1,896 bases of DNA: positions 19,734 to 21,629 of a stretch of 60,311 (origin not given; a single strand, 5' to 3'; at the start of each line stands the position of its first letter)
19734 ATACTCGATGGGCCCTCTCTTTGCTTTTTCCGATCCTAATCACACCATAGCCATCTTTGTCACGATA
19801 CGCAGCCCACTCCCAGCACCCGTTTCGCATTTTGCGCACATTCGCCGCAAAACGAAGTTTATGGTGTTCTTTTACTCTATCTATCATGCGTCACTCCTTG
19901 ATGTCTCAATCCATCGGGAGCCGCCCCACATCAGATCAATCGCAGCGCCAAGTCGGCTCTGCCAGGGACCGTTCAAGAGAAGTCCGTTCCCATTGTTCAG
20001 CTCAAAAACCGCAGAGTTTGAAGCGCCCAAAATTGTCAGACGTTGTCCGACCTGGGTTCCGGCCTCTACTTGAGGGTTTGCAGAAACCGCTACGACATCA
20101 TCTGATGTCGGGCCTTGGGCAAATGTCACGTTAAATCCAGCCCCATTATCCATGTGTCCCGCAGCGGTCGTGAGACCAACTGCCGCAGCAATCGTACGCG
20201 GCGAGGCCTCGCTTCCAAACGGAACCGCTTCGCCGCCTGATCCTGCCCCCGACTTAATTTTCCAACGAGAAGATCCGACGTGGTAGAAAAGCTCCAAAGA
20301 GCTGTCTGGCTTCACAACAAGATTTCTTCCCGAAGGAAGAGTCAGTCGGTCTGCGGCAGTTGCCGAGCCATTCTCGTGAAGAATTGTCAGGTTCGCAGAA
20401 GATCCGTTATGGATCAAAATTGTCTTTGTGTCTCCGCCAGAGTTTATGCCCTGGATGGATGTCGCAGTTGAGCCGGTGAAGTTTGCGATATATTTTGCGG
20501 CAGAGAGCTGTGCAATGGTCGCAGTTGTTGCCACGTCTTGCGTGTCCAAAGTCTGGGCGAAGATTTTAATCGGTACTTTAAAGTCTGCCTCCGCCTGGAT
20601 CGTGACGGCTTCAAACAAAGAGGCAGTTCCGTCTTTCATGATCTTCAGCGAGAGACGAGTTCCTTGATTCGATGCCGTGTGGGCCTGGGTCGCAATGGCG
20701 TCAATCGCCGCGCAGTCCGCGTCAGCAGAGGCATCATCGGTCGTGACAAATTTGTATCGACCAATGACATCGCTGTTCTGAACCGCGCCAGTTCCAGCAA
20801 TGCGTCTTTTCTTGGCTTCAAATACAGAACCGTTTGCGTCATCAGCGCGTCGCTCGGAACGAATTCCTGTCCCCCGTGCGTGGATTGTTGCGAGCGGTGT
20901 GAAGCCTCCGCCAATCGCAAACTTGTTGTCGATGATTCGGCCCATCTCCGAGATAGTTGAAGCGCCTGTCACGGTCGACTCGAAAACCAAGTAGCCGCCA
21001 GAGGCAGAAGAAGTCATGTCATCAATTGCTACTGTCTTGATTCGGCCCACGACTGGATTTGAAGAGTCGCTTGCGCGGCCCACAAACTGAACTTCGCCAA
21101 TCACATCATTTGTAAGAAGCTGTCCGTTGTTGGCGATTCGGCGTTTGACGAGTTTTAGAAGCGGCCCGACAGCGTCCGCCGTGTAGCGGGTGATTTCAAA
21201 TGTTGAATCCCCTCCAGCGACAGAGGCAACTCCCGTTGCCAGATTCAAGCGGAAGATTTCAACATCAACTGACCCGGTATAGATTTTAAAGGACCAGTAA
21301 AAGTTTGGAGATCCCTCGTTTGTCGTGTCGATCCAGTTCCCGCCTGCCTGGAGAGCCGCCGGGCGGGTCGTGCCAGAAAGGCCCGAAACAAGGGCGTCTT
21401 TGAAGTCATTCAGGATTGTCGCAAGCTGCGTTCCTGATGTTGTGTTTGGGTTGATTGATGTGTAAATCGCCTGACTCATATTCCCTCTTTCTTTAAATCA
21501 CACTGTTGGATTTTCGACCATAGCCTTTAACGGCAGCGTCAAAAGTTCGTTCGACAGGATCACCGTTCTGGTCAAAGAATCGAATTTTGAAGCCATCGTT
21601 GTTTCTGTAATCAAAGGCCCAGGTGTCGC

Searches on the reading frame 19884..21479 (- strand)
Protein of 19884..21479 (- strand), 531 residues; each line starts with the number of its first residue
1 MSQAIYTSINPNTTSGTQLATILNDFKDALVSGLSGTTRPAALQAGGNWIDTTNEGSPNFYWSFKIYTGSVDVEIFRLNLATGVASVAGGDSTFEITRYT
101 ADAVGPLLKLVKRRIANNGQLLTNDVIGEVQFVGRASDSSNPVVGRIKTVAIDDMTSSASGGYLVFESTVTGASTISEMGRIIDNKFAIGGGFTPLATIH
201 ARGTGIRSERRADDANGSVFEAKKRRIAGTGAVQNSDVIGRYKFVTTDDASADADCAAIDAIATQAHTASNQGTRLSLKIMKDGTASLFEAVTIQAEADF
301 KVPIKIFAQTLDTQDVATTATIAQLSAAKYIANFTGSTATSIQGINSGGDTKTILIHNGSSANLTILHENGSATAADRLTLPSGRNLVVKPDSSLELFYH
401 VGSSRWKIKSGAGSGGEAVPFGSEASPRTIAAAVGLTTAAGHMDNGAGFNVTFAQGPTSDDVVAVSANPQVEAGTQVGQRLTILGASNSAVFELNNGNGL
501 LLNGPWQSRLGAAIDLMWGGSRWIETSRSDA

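Call 41: search_protein_families(library=phrogs, proteins=[window:19884-21479:-], max_evalue=0.00001)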
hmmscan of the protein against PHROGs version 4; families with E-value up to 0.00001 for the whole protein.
window:19884-21479:- (531 aa): 0 families

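Call 109: search_protein_families(library=pfam, proteins=[window:19884-21479:-], max_evalue=0.001)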
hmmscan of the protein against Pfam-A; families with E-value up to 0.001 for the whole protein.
window:19884-21479:- (531 aa): 1 family
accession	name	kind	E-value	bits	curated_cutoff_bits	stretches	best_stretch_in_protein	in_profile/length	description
PF25692.1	Phage_depo_C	-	0.00028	21.7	25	0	323-406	11-89/90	Phage depolymerase C-terminal beta sandwich domain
